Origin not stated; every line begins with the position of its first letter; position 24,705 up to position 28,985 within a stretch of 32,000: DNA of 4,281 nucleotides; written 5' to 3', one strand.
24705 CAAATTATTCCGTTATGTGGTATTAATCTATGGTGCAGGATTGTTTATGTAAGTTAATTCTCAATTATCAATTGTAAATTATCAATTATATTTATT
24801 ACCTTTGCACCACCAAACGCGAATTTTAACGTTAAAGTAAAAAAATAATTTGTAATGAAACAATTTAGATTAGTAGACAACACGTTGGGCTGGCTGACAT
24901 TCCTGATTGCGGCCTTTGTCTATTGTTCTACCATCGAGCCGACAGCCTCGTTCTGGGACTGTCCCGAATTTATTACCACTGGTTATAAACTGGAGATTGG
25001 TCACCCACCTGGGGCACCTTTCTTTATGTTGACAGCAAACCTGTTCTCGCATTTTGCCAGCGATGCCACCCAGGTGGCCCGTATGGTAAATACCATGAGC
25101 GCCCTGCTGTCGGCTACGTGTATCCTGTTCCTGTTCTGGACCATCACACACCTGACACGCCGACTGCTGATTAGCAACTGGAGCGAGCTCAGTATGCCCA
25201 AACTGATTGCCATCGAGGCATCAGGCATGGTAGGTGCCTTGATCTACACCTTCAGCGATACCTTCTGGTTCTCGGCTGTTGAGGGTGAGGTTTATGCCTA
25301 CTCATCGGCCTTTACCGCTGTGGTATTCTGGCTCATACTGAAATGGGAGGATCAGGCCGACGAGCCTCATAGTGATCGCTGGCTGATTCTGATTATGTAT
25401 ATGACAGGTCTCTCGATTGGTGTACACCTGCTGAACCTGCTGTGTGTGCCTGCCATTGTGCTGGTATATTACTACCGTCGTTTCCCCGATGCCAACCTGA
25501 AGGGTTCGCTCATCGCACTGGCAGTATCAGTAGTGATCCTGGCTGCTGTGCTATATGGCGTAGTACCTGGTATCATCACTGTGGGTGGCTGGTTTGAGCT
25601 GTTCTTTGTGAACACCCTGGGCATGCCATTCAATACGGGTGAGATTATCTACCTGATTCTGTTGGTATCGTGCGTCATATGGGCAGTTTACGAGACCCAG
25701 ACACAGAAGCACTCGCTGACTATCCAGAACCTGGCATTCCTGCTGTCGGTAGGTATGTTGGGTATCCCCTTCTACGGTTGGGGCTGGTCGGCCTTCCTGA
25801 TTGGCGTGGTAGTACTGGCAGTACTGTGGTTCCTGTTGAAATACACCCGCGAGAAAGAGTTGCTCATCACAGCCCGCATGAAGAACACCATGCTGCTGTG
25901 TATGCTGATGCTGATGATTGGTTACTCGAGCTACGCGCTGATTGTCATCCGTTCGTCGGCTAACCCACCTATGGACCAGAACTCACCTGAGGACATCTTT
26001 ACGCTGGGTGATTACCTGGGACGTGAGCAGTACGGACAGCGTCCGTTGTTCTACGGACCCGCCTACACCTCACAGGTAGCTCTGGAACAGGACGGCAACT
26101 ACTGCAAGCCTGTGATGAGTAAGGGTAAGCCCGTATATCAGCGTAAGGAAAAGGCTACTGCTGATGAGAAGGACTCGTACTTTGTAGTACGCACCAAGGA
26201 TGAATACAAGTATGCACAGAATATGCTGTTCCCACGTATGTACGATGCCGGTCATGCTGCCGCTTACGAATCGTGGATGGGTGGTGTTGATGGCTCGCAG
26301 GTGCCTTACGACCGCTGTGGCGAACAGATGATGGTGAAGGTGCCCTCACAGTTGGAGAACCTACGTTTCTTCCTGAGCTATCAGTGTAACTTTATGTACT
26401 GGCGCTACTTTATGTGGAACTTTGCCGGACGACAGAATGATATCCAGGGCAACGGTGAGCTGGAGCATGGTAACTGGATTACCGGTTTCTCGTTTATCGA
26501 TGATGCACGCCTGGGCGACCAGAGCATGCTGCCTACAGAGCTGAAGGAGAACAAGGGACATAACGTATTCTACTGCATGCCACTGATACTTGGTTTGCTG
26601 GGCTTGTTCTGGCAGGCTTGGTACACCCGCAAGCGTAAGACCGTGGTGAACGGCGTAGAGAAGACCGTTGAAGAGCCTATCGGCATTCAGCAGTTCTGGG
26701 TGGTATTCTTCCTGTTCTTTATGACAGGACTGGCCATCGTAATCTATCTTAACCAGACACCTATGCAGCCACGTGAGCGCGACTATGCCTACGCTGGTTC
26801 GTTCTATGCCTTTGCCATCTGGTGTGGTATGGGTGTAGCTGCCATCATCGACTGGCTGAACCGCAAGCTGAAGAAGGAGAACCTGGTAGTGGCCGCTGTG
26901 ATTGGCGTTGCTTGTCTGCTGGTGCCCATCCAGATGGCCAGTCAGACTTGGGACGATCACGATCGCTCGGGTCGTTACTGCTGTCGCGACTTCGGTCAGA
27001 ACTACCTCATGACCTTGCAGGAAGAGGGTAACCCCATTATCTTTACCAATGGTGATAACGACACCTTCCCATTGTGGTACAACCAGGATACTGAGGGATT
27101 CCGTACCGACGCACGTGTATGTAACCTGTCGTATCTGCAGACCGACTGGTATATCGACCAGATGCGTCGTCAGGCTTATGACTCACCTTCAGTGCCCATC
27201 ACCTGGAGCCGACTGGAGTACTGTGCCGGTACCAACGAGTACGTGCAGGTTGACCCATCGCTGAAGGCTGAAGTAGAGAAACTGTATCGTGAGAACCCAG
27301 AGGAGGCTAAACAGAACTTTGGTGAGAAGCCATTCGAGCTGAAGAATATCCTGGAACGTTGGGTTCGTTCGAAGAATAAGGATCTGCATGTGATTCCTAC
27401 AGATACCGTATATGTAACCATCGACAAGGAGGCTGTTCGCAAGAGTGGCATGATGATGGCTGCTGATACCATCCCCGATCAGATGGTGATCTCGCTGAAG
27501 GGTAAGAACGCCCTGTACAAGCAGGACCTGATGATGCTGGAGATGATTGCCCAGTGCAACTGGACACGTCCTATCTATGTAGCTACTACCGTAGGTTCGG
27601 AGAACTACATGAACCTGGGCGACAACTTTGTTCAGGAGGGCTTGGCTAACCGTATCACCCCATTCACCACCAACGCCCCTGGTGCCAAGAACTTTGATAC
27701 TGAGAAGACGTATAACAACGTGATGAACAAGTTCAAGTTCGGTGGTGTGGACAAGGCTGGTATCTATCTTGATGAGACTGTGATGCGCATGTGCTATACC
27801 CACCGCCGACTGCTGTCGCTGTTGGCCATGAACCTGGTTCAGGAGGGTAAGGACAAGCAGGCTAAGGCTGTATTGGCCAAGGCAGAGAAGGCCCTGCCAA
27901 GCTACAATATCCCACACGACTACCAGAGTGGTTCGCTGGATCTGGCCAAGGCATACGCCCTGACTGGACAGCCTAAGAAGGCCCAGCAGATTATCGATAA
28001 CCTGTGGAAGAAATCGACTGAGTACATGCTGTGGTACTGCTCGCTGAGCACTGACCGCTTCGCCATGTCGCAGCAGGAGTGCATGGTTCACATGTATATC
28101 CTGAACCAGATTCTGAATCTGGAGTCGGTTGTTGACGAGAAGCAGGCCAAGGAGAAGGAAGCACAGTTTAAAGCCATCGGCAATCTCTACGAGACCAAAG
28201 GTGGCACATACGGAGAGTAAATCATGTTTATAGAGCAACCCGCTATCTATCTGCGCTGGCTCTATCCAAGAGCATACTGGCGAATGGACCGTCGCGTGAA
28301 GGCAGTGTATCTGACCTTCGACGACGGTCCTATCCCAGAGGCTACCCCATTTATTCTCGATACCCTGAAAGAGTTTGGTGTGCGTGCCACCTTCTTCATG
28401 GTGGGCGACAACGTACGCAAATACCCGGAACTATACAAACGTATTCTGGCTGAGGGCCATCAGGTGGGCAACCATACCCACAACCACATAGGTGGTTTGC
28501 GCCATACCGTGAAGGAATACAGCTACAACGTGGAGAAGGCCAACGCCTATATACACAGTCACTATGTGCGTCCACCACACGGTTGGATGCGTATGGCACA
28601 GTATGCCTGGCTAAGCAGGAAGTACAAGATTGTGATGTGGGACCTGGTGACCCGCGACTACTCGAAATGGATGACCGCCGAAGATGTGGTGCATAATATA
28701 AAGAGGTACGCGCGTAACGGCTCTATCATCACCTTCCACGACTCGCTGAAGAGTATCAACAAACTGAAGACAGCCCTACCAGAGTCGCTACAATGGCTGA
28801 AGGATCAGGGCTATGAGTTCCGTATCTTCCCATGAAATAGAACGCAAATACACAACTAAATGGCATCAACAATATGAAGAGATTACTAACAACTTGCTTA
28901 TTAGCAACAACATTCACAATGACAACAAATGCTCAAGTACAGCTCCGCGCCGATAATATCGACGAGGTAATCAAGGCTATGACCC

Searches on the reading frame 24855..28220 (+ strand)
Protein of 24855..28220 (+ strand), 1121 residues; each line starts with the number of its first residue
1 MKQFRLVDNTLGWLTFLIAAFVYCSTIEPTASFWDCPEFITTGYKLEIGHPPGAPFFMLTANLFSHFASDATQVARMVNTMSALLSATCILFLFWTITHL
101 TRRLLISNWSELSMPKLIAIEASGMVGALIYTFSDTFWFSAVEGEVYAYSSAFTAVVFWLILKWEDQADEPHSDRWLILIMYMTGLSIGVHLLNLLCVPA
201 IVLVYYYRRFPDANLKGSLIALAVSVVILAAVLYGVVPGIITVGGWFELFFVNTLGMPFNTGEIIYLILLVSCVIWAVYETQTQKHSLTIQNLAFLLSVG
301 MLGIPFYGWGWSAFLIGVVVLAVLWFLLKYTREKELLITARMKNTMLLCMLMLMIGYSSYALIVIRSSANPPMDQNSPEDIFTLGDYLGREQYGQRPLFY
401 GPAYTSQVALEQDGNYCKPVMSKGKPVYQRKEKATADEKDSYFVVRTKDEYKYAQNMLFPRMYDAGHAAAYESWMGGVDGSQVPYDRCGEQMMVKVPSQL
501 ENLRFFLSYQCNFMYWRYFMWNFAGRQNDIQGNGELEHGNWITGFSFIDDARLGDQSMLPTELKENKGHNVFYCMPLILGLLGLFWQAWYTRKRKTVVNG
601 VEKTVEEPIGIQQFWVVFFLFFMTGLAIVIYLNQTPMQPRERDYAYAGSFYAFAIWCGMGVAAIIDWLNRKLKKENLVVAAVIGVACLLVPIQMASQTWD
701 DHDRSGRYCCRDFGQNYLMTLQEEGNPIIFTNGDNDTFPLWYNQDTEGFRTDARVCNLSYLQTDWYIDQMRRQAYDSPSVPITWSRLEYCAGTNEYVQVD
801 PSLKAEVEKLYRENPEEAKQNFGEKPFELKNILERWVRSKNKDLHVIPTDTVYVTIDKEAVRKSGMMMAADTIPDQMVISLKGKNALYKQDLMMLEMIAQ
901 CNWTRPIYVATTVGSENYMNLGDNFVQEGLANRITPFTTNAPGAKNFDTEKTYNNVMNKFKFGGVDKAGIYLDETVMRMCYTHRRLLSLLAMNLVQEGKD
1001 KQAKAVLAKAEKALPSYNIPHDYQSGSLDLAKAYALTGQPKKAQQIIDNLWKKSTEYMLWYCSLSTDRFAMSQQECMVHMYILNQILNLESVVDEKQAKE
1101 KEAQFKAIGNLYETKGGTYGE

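Call 7: search_protein_families(library=pfam, proteins=[window:24855-28220:+])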
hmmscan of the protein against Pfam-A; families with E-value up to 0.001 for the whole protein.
window:24855-28220:+ (1121 aa): 2 families
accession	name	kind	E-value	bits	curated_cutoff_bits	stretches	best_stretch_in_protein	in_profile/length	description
PF11028.14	TMEM260-like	-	7.2e-76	254.4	24.2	1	35-211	1-176/179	Protein O-mannosyl-transferase TMEM260-like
PF07690.21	MFS_1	-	6.7e-06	25.7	33.4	1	570-697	152-290/347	Major Facilitator Superfamily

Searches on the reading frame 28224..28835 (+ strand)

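Call 7: search_protein_families(library=pfam, proteins=[window:28224-28835:+])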
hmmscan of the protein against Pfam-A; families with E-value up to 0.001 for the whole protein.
window:28224-28835:+ (203 aa): 1 family
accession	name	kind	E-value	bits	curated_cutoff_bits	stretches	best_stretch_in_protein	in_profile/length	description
PF01522.26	Polysacc_deac_1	-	2.8e-27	95.6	23.1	1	23-122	4-101/124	Polysaccharide deacetylase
